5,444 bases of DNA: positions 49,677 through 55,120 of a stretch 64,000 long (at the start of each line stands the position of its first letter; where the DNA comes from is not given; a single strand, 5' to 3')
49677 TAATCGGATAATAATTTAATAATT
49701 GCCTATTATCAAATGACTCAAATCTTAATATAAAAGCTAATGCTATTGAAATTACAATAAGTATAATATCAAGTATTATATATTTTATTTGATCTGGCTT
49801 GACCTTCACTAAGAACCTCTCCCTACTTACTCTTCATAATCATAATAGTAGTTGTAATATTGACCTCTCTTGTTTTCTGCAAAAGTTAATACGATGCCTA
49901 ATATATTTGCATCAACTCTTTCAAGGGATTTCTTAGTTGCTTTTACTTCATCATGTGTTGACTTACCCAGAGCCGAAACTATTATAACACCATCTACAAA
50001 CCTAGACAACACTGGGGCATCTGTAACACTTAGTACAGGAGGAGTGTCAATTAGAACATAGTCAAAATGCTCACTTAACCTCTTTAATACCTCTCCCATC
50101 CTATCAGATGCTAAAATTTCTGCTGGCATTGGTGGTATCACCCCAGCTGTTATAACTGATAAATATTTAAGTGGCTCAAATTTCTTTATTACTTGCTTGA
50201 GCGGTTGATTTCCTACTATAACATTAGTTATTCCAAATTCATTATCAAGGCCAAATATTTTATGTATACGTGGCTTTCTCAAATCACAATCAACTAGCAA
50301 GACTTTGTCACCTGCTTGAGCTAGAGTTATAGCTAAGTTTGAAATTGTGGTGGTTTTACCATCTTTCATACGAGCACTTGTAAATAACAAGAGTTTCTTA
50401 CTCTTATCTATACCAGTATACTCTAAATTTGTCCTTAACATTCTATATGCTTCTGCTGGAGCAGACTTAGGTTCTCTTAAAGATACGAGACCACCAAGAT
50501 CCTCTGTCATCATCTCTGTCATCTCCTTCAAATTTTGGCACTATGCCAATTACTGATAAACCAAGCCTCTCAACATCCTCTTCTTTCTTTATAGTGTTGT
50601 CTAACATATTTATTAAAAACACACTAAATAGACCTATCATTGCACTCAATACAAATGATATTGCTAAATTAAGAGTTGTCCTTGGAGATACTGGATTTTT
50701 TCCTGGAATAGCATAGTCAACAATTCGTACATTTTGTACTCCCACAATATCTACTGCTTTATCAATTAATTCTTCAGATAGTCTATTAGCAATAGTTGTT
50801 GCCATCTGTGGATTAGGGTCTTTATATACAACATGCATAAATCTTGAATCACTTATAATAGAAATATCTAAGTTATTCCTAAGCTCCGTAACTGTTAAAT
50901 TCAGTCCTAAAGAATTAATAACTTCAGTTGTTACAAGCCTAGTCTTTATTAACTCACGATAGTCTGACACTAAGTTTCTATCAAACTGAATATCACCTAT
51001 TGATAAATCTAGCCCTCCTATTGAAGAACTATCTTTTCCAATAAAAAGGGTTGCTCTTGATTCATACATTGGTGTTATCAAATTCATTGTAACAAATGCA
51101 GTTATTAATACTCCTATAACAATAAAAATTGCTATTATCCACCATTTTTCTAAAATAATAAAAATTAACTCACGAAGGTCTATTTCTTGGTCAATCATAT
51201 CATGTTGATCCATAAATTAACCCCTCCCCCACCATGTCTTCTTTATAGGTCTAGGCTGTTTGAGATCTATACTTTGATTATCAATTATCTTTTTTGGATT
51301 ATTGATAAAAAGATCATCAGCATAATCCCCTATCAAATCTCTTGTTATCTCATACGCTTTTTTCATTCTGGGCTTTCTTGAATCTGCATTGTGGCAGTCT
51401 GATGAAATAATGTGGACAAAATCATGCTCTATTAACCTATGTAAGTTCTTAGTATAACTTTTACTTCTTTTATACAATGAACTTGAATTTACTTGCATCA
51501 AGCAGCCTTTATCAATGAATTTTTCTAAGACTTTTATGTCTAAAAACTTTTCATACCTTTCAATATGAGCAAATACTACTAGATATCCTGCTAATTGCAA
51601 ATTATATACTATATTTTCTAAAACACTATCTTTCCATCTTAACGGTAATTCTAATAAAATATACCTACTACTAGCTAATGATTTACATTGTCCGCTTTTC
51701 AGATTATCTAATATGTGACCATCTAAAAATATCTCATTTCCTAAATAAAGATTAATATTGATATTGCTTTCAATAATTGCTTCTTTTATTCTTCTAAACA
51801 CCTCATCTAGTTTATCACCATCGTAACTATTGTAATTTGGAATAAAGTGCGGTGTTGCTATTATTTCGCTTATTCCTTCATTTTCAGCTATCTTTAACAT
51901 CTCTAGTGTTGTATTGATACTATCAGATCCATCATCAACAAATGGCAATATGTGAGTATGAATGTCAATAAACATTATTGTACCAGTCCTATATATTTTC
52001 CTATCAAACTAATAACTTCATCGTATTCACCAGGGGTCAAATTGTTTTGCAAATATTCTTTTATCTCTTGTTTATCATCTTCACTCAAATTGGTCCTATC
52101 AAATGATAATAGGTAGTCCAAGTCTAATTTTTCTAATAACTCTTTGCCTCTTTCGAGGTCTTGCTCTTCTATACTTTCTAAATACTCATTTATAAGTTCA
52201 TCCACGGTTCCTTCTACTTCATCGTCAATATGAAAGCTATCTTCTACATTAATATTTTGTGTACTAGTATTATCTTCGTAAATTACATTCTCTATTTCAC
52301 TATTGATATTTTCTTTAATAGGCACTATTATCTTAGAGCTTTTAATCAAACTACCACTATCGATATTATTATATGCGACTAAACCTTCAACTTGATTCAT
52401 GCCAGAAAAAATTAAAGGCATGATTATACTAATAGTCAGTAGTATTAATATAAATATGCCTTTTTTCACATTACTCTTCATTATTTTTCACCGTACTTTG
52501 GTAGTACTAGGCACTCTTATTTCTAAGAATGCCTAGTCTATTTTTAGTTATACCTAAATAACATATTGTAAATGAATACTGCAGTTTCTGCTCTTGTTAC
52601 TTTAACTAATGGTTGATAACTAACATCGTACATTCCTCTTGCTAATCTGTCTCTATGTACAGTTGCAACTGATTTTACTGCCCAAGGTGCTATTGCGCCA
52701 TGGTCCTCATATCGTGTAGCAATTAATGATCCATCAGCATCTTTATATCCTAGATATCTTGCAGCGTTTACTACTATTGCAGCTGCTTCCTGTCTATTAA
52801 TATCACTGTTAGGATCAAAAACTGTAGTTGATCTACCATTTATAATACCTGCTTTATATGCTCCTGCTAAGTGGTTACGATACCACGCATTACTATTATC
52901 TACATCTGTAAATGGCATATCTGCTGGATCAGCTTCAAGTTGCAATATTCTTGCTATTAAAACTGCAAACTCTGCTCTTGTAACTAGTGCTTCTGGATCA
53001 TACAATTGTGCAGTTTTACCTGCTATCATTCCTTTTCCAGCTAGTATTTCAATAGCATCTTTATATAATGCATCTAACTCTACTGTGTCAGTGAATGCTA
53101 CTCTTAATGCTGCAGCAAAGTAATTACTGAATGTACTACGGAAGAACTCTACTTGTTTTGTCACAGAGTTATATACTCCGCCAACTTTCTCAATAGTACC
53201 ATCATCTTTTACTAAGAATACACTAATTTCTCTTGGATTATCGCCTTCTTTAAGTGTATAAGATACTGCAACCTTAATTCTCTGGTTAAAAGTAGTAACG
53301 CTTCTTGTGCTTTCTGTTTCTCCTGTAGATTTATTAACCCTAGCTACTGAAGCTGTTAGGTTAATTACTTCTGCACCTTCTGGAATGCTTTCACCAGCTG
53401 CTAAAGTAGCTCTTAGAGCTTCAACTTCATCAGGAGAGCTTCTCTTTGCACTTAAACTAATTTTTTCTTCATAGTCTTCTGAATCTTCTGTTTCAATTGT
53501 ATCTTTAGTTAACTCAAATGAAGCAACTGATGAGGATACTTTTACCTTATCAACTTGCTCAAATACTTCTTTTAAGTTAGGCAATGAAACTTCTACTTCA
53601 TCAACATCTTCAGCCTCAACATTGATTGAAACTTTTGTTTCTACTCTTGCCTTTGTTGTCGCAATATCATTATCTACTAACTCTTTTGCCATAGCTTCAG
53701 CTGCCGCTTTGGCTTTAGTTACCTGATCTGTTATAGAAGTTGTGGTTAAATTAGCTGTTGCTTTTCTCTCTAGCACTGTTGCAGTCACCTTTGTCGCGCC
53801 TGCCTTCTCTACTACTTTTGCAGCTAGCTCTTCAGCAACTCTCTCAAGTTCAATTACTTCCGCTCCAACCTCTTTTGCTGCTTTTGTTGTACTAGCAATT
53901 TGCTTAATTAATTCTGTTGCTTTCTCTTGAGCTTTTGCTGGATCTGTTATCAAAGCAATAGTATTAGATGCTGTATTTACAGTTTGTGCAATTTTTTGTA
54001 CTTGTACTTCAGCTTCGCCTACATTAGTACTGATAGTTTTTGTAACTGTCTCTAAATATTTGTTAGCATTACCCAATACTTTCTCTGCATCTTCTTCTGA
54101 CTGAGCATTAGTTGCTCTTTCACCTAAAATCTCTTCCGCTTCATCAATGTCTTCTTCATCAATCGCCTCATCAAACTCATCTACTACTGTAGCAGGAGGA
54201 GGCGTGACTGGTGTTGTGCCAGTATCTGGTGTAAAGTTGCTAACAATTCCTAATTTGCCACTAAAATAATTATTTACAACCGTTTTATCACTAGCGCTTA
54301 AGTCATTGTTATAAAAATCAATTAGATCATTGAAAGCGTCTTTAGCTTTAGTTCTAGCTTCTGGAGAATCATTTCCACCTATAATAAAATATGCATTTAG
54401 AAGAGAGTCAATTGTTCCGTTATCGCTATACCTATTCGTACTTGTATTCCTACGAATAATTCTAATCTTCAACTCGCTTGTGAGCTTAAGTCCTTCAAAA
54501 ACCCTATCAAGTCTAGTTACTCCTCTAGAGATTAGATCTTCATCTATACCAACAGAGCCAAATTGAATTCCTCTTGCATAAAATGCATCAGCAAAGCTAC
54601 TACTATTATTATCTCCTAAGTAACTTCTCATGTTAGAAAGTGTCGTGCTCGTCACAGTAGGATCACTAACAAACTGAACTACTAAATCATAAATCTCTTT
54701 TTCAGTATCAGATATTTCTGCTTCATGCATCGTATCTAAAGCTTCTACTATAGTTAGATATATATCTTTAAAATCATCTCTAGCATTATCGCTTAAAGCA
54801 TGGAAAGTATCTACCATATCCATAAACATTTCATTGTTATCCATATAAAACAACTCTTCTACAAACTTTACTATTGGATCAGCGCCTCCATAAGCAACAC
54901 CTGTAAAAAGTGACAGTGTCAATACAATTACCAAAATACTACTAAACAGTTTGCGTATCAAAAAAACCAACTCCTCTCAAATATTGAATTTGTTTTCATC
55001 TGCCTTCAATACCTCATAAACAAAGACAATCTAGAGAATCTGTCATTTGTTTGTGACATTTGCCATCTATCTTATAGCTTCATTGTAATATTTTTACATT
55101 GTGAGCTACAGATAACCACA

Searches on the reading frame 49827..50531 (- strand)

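Call 80: search_protein_families(library=pfam, max_evalue=0.00001, proteins=[window:49827-50531:-])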
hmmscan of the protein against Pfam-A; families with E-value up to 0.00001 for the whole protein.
window:49827-50531:- (234 aa): 3 families
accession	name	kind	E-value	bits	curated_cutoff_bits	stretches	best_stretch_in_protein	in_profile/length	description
PF13614.12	AAA_31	-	5.6e-15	56.2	27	1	58-190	14-151/177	AAA domain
PF10609.15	ParA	-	1.5e-11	44.7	27.1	1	48-215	6-172/246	NUBPL iron-transfer P-loop NTPase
PF01656.29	CbiA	-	7.9e-09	36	25.4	1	58-221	11-86/125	CobQ/CobB/MinD/ParA nucleotide binding domain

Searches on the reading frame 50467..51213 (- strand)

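Call 80: search_protein_families(library=pfam, max_evalue=0.00001, proteins=[window:50467-51213:-])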
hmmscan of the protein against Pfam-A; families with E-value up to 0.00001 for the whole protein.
window:50467-51213:- (248 aa): 2 families
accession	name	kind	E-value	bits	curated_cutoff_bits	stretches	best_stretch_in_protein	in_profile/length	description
PF02706.20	Wzz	-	3.3e-15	56.6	25.5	1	9-102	1-91/91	Chain length determinant protein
PF13807.11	GNVR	-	1.8e-08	34.6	27.7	1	142-200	24-79/82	G-rich domain on putative tyrosine kinase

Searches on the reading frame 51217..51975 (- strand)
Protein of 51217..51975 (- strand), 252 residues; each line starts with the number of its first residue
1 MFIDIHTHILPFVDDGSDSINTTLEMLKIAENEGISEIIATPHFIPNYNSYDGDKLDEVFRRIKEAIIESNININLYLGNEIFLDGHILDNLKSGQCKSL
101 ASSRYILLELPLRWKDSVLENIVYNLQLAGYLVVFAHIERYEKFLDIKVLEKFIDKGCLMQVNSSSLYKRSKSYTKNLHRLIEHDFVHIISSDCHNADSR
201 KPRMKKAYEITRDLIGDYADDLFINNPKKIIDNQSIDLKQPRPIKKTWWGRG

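Call 80: search_protein_families(library=pfam, max_evalue=0.00001, proteins=[window:51217-51975:-])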
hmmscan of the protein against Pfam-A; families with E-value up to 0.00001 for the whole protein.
window:51217-51975:- (252 aa): 1 family
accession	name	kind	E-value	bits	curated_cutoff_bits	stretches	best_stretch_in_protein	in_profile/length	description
PF19567.5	CpsB_CapC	-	1.7e-66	224.5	27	1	2-231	1-233/234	Capsular polysaccharide synthesis, CpsB/CapC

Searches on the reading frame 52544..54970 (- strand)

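Call 80: search_protein_families(library=pfam, max_evalue=0.00001, proteins=[window:52544-54970:-])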
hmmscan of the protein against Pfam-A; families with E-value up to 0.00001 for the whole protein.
window:52544-54970:- (808 aa): 1 family
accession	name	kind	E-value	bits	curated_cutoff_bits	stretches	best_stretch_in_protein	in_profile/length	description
PF00395.25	SLH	-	1e-22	80.3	20.8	2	686-730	1-44/44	S-layer homology domain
